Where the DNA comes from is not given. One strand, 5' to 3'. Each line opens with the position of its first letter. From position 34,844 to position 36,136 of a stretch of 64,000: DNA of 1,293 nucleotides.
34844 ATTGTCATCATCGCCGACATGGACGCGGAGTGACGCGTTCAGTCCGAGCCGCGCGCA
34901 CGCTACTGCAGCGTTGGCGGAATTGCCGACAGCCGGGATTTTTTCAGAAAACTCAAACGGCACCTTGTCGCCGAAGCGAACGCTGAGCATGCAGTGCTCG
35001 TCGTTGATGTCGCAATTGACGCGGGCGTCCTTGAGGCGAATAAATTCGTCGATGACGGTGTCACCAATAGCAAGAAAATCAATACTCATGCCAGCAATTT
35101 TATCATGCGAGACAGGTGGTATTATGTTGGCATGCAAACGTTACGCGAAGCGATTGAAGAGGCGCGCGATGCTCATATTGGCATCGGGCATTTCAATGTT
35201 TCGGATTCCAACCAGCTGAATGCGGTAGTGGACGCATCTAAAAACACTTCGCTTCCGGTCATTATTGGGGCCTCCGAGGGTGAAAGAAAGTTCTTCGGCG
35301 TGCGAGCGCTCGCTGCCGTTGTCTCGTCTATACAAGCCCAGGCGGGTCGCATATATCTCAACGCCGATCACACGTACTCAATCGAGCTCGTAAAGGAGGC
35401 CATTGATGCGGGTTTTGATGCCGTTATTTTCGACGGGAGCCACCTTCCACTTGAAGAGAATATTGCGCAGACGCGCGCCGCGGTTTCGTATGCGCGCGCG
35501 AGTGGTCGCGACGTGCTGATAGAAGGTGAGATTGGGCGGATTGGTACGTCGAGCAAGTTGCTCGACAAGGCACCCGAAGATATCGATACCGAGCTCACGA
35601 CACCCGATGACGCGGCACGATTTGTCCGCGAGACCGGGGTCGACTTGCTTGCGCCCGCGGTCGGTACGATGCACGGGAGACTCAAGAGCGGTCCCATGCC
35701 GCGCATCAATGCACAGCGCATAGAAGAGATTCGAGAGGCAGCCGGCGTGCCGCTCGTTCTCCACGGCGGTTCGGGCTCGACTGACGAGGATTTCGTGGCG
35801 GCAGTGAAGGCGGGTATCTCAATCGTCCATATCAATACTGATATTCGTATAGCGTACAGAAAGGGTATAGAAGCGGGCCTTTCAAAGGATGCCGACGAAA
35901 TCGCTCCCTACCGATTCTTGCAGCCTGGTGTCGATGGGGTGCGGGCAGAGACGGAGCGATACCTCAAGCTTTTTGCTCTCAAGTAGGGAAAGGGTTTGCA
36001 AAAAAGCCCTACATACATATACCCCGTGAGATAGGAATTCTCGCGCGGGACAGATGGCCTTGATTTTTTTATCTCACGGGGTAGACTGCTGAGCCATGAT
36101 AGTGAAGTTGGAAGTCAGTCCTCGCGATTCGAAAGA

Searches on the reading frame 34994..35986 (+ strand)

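Call 71: search_protein_families(library=pfam, proteins=[window:34994-35986:+], max_evalue=0.001)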
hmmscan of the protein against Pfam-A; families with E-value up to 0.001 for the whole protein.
window:34994-35986:+ (330 aa): 2 families
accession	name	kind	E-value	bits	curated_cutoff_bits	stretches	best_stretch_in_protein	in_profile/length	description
PF01116.26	F_bP_aldolase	-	2.1e-74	251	25.5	1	49-328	2-273/277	Fructose-bisphosphate aldolase class-II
PF02581.23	TMP-TENI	-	0.00024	21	27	0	208-278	108-174/180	Thiamine monophosphate synthase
